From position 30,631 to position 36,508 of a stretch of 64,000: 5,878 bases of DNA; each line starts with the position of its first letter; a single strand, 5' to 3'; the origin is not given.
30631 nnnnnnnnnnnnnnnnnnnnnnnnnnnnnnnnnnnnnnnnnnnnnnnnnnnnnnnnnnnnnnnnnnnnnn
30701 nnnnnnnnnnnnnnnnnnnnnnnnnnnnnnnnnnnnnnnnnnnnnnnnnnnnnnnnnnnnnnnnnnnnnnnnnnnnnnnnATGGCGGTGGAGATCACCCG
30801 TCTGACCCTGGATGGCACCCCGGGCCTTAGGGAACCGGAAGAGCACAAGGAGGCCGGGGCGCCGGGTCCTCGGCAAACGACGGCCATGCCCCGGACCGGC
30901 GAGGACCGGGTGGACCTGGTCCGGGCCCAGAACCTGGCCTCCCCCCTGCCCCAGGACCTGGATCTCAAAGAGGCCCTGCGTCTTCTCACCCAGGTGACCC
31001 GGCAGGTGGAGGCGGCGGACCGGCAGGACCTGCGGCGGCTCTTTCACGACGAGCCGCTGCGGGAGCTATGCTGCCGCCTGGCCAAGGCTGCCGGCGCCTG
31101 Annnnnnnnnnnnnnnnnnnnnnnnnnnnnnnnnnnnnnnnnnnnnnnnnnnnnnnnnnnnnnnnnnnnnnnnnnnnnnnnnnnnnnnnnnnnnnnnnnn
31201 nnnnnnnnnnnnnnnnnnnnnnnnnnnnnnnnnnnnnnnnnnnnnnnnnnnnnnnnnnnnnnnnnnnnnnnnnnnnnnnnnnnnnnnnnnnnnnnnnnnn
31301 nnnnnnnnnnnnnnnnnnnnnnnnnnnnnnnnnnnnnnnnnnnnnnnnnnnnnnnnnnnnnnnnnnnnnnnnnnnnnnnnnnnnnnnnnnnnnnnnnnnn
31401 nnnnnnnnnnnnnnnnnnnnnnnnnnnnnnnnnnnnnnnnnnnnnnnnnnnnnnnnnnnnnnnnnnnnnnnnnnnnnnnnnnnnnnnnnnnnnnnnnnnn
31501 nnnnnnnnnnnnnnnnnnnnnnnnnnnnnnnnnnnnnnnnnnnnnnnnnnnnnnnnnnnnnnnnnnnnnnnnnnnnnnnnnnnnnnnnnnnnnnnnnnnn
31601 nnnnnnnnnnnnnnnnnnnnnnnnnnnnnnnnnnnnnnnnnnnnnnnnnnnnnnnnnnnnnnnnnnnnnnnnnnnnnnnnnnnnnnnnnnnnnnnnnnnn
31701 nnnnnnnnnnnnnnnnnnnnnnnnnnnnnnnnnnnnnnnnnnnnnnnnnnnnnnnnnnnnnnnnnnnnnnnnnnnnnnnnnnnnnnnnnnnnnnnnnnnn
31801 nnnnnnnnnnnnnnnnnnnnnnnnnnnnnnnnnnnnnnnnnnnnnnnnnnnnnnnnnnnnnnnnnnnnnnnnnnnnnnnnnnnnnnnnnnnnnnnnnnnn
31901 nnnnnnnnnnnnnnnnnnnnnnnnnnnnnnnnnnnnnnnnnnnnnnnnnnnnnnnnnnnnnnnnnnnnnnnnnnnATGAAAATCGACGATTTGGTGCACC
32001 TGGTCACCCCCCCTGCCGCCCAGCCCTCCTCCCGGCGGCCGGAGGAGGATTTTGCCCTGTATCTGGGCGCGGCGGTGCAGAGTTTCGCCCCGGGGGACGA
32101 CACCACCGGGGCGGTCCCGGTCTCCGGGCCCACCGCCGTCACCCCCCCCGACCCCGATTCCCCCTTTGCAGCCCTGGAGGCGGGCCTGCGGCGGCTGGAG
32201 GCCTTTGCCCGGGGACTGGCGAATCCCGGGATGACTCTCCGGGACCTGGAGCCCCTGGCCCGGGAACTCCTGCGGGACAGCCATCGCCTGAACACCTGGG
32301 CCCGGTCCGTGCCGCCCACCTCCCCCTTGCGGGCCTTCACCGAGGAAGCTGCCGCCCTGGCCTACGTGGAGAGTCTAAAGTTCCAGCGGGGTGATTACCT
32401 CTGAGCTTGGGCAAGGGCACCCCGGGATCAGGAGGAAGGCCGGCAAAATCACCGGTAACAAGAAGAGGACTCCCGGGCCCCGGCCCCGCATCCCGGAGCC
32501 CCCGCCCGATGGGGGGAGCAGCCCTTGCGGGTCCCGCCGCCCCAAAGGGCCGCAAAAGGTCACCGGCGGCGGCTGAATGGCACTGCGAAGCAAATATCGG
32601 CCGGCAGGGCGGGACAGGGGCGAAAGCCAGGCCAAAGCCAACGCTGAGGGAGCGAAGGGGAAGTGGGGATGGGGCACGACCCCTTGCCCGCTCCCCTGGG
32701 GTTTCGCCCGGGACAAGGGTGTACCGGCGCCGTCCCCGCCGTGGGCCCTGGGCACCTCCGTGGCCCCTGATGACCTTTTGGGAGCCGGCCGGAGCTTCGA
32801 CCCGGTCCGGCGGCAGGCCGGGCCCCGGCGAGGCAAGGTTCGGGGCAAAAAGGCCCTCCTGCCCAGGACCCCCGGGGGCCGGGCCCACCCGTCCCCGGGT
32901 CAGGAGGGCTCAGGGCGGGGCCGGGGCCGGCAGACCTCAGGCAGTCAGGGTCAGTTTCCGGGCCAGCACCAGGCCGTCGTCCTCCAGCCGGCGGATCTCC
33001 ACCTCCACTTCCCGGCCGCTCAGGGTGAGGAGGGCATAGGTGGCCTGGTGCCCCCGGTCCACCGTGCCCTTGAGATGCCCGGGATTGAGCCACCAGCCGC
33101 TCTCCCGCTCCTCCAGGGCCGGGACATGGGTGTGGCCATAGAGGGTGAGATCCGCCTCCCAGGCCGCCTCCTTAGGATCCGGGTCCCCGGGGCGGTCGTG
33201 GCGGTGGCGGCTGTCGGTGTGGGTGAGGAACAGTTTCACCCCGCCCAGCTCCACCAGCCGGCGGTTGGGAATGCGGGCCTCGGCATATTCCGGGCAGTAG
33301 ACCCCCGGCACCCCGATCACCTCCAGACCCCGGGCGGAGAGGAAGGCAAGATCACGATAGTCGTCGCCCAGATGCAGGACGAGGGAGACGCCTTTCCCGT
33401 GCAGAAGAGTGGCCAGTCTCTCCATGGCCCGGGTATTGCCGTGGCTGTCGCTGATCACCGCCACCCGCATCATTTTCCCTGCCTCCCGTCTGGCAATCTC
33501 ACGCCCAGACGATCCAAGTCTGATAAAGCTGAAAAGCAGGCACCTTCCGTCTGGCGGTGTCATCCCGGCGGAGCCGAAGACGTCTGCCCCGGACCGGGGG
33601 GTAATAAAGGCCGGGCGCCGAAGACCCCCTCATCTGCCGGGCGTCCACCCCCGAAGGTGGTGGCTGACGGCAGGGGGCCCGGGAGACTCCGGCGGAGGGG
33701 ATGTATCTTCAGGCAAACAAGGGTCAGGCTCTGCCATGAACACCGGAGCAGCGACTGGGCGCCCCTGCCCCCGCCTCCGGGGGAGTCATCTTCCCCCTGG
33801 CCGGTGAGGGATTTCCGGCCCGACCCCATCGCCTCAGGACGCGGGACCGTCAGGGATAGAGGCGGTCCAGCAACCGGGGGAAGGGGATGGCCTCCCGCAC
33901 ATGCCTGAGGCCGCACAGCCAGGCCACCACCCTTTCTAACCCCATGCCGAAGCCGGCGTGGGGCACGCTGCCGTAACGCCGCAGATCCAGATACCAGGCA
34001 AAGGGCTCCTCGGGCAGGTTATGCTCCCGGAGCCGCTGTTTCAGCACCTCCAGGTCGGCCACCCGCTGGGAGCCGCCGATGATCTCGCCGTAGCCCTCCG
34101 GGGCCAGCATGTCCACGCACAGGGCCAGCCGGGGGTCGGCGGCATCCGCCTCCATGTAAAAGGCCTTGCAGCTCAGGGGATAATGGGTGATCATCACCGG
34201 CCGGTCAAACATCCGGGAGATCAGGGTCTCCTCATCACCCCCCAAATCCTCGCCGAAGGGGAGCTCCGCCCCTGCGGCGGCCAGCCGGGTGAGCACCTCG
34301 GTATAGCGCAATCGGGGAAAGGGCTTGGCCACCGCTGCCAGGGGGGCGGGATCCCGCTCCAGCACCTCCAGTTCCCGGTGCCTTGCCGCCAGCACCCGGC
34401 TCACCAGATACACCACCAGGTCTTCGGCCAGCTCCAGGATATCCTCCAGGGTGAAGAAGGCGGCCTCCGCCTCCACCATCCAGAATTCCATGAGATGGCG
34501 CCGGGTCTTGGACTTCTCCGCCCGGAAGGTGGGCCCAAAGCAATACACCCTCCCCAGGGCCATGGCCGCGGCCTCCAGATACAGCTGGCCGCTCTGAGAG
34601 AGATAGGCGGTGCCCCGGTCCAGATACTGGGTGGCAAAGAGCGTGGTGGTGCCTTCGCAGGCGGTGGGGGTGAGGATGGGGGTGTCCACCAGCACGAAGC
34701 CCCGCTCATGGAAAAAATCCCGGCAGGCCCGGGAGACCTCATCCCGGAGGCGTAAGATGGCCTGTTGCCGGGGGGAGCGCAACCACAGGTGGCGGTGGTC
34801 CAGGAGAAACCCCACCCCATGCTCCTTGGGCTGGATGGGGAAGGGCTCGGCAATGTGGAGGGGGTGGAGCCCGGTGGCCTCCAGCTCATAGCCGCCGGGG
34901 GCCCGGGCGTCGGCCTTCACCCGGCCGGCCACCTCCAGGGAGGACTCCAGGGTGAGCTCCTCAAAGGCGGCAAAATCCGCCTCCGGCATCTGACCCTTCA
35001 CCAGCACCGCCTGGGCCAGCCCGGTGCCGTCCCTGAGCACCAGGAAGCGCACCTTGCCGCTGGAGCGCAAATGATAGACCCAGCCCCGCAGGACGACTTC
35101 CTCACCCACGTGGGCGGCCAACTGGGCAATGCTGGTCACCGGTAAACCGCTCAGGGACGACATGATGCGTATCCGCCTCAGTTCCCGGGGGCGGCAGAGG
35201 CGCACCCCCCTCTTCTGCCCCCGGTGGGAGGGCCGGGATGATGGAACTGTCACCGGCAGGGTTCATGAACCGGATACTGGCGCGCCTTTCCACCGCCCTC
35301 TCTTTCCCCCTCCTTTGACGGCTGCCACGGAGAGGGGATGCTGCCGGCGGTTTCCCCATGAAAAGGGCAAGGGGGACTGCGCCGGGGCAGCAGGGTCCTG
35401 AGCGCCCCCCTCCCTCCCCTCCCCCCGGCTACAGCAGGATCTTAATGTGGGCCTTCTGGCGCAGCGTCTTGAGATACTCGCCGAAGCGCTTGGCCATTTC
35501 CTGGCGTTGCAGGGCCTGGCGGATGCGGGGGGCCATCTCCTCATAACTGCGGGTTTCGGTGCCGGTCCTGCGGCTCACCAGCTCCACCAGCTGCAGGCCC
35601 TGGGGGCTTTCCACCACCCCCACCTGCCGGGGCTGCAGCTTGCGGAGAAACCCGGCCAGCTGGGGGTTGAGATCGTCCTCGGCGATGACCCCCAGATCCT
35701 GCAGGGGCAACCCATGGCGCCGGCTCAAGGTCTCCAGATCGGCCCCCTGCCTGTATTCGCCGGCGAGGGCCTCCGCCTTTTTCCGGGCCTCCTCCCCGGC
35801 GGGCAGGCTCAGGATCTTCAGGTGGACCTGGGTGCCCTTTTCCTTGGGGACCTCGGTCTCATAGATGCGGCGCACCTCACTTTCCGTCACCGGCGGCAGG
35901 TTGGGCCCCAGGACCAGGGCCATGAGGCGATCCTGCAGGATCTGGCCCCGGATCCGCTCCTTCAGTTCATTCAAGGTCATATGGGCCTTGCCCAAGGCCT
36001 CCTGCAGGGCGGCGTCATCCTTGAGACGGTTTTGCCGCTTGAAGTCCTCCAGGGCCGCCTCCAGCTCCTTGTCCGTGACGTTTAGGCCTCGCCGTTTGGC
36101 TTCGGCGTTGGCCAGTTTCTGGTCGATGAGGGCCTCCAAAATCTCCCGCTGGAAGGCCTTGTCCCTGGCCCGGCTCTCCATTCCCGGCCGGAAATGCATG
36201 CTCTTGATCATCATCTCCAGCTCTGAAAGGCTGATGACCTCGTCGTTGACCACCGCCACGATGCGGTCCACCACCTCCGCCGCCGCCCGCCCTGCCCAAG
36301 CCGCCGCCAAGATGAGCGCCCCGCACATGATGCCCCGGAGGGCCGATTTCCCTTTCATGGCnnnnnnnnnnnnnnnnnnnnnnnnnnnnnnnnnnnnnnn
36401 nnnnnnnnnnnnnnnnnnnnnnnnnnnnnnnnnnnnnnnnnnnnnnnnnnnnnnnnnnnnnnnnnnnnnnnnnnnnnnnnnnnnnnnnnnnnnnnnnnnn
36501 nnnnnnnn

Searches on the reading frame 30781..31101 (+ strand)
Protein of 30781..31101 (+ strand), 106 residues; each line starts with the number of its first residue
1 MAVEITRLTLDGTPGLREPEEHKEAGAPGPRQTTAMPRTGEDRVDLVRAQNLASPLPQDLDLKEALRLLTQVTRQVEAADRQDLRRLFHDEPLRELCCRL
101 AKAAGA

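Call 9: search_protein_families(library=pfam, proteins=[window:30781-31101:+], max_evalue=0.01)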
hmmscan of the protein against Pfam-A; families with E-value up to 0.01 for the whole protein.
window:30781-31101:+ (106 aa): 0 families

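Call 11: find_encoding_contigs(protein=window:30781-31101:+, flank=3000, max_places=6)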
Protein window:30781-31101:+ (106 aa): no gene with exactly this product is on record in the collection.

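Call 12: find_homologous_proteins(query=window:30781-31098:+, max_evalue=0.01)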
Query window:30781-31098:+ (106 aa): 22 proteins with E <= 0.01 among 33 candidates.
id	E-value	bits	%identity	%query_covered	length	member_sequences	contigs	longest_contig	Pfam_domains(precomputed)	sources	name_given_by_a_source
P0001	1.1e-59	217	99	98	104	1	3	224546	-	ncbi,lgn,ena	-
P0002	3.4e-49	183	84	98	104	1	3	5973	-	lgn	-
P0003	1.3e-46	175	79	100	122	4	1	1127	-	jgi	jgi:hypothetical protein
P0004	3.0e-46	174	80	98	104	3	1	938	-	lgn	-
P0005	4.2e-43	163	79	98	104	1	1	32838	-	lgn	-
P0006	3.7e-41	157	77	98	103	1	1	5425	-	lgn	-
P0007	7.7e-38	147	70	98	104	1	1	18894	-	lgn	-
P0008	3.4e-36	141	72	95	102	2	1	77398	-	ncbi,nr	ncbi:MAG: hypothetical protein K6T55_04930 [Syntrophobacterales bacterium]|nr:hypothetical protein [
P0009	1.7e-16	78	60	61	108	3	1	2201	-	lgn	-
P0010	2.0e-16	78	53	78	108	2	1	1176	-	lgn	-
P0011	2.7e-16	77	55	77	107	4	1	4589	-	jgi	-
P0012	1.1e-15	76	53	70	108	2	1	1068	-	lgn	-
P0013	2.5e-13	68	46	87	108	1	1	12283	-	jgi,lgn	jgi:hypothetical protein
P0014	5.5e-12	64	48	76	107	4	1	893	-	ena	-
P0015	1.9e-11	62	52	61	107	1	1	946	-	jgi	jgi:predicted Zn-dependent protease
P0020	8.3e-9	53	46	74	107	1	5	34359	-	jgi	jgi:hypothetical protein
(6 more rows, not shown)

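Call 13: find_encoding_contigs(protein=P0001, flank=3000, max_places=3)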
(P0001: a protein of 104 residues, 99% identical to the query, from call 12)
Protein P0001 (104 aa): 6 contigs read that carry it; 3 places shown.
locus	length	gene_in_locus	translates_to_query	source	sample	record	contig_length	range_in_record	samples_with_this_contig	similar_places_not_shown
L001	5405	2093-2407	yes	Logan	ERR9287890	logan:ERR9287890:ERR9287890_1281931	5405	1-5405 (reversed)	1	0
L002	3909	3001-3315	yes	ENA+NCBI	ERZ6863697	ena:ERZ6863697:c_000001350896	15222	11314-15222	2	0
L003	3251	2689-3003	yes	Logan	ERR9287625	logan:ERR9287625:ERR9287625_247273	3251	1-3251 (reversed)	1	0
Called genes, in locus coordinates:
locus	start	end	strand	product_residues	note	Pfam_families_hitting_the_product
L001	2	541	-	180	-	?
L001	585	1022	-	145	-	-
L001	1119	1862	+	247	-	-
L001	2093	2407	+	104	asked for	-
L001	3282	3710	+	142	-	-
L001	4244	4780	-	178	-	PF00149:Metallophos (faint), PF12850:Metallophos_2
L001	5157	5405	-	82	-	?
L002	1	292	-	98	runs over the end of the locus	PF01909:NTP_transf_2, PF18765:Polbeta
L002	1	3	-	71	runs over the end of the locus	PF01934:HepT-like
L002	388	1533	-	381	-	PF02771:Acyl-CoA_dh_N, PF02770:Acyl-CoA_dh_M, PF00441:Acyl-CoA_dh_1, PF08028:Acyl-CoA_dh_2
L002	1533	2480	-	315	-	PF08448:PAS_4, PF01740:STAS, PF13466:STAS_2 (weak)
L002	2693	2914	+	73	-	-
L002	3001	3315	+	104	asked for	-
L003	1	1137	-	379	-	?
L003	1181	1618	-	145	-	-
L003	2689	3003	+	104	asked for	-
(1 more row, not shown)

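Call 14: find_encoding_contigs(protein=P0008, flank=3000, max_places=2)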
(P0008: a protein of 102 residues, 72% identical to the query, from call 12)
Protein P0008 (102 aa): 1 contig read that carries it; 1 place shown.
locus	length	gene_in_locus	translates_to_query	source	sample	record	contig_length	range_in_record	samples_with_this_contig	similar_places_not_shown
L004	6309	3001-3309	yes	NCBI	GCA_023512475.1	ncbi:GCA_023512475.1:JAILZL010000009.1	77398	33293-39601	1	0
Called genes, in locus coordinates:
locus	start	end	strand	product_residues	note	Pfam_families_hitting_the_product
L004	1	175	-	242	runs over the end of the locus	PF00149:Metallophos, PF12850:Metallophos_2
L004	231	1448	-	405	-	PF00291:PALP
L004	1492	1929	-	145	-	-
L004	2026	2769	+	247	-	-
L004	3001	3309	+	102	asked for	-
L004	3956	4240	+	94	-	-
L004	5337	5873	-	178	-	PF00149:Metallophos (faint), PF12850:Metallophos_2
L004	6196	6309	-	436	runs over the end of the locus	PF01336:tRNA_anti-codon, PF00152:tRNA-synt_2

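Call 15: find_encoding_contigs(protein=P0005, flank=3000, max_places=2)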
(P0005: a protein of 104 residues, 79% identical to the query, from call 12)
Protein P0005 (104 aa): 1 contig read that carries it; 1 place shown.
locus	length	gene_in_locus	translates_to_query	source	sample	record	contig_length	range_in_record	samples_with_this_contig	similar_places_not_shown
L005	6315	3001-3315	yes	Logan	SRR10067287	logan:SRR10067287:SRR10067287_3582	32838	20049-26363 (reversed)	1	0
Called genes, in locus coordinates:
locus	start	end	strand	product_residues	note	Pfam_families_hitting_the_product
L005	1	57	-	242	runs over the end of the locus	PF00149:Metallophos, PF12850:Metallophos_2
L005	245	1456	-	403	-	PF00291:PALP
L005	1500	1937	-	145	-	-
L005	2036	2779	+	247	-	-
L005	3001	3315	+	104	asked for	-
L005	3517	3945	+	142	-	-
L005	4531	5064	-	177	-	PF00149:Metallophos (faint), PF12850:Metallophos_2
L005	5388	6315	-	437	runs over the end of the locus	PF01336:tRNA_anti-codon, PF00152:tRNA-synt_2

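Call 16: find_encoding_contigs(protein=P0007, flank=3000, max_places=2)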
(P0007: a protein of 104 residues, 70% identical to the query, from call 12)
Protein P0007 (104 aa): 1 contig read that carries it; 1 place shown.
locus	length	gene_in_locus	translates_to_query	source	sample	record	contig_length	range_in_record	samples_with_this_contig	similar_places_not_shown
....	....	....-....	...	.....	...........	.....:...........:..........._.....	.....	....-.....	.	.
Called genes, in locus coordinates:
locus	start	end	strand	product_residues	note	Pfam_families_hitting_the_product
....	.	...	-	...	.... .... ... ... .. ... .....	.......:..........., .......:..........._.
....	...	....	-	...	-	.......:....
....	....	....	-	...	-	-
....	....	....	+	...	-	-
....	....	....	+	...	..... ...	-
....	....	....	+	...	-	-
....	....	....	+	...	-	-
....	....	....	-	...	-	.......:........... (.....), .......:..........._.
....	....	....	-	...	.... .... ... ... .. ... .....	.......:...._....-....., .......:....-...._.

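Call 20: find_encoding_contigs(protein=P0002, flank=3500, max_places=3)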
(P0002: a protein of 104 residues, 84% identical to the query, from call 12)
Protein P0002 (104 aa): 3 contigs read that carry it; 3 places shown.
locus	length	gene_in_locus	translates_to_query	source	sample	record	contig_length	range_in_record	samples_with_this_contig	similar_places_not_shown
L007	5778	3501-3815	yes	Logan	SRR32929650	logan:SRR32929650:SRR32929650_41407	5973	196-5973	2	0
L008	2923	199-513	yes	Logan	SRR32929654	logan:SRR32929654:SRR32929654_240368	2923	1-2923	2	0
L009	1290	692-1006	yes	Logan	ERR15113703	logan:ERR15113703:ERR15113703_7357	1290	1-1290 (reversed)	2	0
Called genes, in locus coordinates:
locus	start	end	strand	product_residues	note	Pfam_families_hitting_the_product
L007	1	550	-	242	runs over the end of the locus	PF00149:Metallophos, PF12850:Metallophos_2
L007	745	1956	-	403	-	PF00291:PALP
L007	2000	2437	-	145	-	-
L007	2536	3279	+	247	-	-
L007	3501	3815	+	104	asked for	-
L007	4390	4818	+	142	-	-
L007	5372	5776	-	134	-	?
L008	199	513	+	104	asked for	-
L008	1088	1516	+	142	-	-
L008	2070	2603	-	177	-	PF00149:Metallophos (faint), PF12850:Metallophos_2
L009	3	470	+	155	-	?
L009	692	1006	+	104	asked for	-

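Call 21: find_encoding_contigs(protein=P0006, flank=3500, max_places=2)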
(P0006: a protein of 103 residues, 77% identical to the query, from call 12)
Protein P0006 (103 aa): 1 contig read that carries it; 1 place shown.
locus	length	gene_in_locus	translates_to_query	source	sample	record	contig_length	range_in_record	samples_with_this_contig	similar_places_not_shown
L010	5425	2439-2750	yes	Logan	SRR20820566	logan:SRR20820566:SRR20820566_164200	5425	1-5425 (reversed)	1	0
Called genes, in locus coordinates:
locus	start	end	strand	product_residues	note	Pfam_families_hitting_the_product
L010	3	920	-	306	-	?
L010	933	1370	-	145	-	-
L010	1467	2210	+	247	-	-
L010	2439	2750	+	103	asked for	-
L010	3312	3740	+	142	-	-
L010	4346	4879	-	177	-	PF00149:Metallophos (faint), PF12850:Metallophos_2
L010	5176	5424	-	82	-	?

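Call 28: find_related_loci(query=A1, collection=genome_contigs, flank=3500)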
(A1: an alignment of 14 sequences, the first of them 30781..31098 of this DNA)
Query A1 (106 aa) in genome_contigs; peptide patterns used: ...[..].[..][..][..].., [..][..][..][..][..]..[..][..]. (x = any residue, [..] = any of these).
17 stretches matched a pattern; 14 encode a relative of the query (tblastn E <= 1e-3); 14 distinct loci.
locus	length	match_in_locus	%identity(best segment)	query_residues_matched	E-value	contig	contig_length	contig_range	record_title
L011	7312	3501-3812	73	1-103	3e-42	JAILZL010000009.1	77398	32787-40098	MAG: Syntrophobacterales bacterium isolate HOT.CON.10 NODE_303_length_77398_cov_12.355673, whole genome shotgun sequence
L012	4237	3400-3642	55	23-104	1e-21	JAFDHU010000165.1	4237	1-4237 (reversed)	MAG: Deltaproteobacteria bacterium isolate Meg22_1214_Bin_315 Meg22_1214_Bin_315_scaffold_87374, whole genome shotgun se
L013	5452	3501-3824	38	3-106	9e-17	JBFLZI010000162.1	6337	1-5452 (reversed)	MAG: Thermodesulfobacteriota bacterium isolate MAG107 MAG107_162, whole genome shotgun sequence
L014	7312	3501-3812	38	1-100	8e-17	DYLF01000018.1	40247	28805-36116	MAG TPA_asm: Desulfobacca acetoxidans isolate SulCav_AS07-7_57_18 SulCav_AS07_7_883_length_40247_cov_10_321756, whole ge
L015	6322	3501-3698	48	38-103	3e-15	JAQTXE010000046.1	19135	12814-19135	MAG: Syntrophales bacterium isolate STC_127 NODE_6070_length_19135_cov_2.978904_Sandtown_C, whole genome shotgun sequenc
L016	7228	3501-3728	37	15-103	2e-14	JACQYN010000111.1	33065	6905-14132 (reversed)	MAG: Deltaproteobacteria bacterium isolate NC_groundwater_1542_Pr4_S-0.65um_58_23 SR1-18-Sp65_coassembly_scaffold_46918,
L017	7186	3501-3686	48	39-100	4e-14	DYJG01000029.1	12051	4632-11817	MAG TPA_asm: Desulfobacca acetoxidans isolate FI88_58_11 Afr_mines_FI88_1799_length_12051_cov_4_003418, whole genome sho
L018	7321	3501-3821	40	1-103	8e-14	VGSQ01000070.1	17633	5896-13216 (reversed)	MAG: Deltaproteobacteria bacterium isolate K_DeepCast_250m_m2_102 K_DeepCast_250m_m2_102_Ga0194125_10006271, whole genom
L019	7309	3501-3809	37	2-100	1e-13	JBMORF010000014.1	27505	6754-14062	MAG: Thermodesulfobacteriota bacterium isolate Betzabe_MAG173 MAG173_14, whole genome shotgun sequence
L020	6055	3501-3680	50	41-100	2e-13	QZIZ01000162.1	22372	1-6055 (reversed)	MAG: Deltaproteobacteria bacterium isolate SURF_52 Ga0104751_1003492, whole genome shotgun sequence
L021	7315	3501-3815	37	3-105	2e-13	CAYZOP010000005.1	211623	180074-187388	MAG TPA_asm: uncultured Desulfobacterales bacterium isolate binchicken_co107_254 genome assembly, contig: NODE_93_length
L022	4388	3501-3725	40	26-100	7e-10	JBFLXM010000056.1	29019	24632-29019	MAG: Thermodesulfobacteriota bacterium isolate MAG058 MAG058_56, whole genome shotgun sequence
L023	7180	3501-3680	47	41-100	2e-8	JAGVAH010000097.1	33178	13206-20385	MAG: Syntrophobacterales bacterium isolate DeMMO6_13 c_000000059461, whole genome shotgun sequence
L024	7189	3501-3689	32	35-98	1e-4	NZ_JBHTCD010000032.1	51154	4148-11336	Insolitispirillum peregrinum strain CCUG 13795 GCM70025272_97, whole genome shotgun sequence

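Call 63: search_protein_families(library=pfam, alignment_id=A1, max_evalue=1)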
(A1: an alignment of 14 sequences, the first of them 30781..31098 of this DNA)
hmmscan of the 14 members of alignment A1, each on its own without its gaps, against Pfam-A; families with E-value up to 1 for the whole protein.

A. member 1, window:30781-31098:+ (106 aa): 0 families

B. families by the number of members that match (of 14 scanned): 6 families
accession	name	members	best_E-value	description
PF17104.11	YBL010C_LAA2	3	0.0058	YBL010C/LAA2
PF24277.2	DmsR_N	2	0.0026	DmsR, N-terminal domain-like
PF09325.15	Vps5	1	0.016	Vps5 C terminal like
PF25058.1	ARM_TT21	1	0.021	Tetratricopeptide repeat protein 21 ARM repeat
PF01329.24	Pterin_4a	1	0.18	Pterin 4 alpha carbinolamine dehydratase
PF24286.1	DUF7474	1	0.58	Family of unknown function (DUF7474)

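Call 66: search_protein_families(library=ncbifam, proteins=[window:30781-31098:+, L017:3740-4174:+, P0020], max_evalue=1)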
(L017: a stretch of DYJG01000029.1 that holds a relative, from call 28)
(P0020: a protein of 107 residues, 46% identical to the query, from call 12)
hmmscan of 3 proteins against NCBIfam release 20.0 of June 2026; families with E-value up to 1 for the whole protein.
window:30781-31098:+ (106 aa): 0 families

L017:3740-4174:+ (145 aa): 2 families
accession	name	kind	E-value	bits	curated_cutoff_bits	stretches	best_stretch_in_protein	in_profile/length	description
NF009426.0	PRK12787.1-2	equivalog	0.0026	18.2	153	1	1-105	1-114/143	flagellar assembly regulator FliX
NF045622.1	Npun_F5560_fam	hypoth_equivalog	0.025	14.7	125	1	64-116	50-102/156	Npun_F5560 family protein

P0020 (107 aa): 0 families

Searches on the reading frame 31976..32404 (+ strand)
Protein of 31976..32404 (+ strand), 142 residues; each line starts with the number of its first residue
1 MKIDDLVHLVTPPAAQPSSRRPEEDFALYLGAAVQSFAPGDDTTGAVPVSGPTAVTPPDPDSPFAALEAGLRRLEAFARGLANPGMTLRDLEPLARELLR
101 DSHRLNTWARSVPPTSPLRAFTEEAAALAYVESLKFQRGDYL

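Call 9: search_protein_families(library=pfam, proteins=[window:31976-32404:+], max_evalue=0.01)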
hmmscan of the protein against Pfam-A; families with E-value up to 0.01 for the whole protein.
window:31976-32404:+ (142 aa): 0 families

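Call 66: search_protein_families(library=ncbifam, proteins=[window:31976-32401:+], max_evalue=1)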
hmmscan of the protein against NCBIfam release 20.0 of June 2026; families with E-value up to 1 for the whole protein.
window:31976-32401:+ (142 aa): 0 families

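Call 88: search_protein_families(library=ncbifam, alignment_id=A4, max_evalue=1)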
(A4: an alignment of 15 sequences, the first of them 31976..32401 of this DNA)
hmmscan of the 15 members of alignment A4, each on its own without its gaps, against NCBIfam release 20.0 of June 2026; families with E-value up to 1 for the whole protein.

A. member 1, window:31976-32401:+ (142 aa): 0 families

B. families by the number of members that match (of 15 scanned): 15 families
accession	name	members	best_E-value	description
NF009426.0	PRK12787.1-2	4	0.00096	flagellar assembly regulator FliX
NF045622.1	Npun_F5560_fam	4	0.0026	Npun_F5560 family protein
NF040576.1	T2SS_GspM_XpsM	3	0.01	type II secretion system protein GspM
TIGR03348.1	VI_IcmF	3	0.014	type VI secretion system membrane subunit TssM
NF041512.1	PA2817_fam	3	0.045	PA2817 family protein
TIGR04197.1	T7SS_SACOL2603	3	0.089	TIGR04197 family type VII secretion effector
NF007003.0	PRK09466.1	2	0.0051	bifunctional aspartate kinase/homoserine dehydrogenase II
TIGR00237.1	xseA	2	0.0084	exodeoxyribonuclease VII large subunit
NF047861.1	LIC13259ECMBind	2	0.017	LIC13259 family plasminogen/vitronectin/complement-binding protein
NF006470.0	PRK08869.1-5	1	0.025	flagellin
NF033885.1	conj_TraP_IncI1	1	0.043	conjugal transfer protein TraP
TIGR02809.1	phasin_3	1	0.062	phasin family protein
TIGR02966.1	phoR_proteo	1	0.063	phosphate regulon sensor histidine kinase PhoR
TIGR01666.1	YCCS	1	0.16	YccS family putative transporter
NF050014.1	HpsJ_like_B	1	0.3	hormogonium polysaccharide biosynthesis protein HpsJ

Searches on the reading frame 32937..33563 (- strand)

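Call 9: search_protein_families(library=pfam, proteins=[window:32937-33563:-], max_evalue=0.01)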
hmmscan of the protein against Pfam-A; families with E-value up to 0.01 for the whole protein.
window:32937-33563:- (208 aa): 2 families
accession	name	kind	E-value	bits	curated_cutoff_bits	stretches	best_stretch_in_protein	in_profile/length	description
PF12850.12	Metallophos_2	-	4e-25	89.1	27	1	32-182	1-152/154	Calcineurin-like phosphoesterase superfamily domain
PF00149.33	Metallophos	-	8e-07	30.1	21.5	1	32-75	1-40/191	Calcineurin-like phosphoesterase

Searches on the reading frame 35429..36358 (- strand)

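Call 58: search_protein_families(library=pfam, proteins=[window:35429-36358:-], max_evalue=0.00001)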
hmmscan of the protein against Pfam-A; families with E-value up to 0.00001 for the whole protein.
window:35429-36358:- (309 aa): 4 families
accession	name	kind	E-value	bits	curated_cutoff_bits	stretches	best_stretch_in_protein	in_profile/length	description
PF09312.16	SurA_N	-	2.6e-16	60.3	30.8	1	30-145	1-117/118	SurA N-terminal domain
PF13624.11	SurA_N_3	-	3.5e-14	53.4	27.2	1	10-145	16-161/162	SurA-like N-terminal domain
PF13623.11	SurA_N_2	-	5.7e-10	39.7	28.5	1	16-105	24-121/145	SurA-like N-terminal domain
PF13145.12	Rotamase_2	-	2.5e-06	28.7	27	0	157-275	1-119/121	PPIC-type PPIASE domain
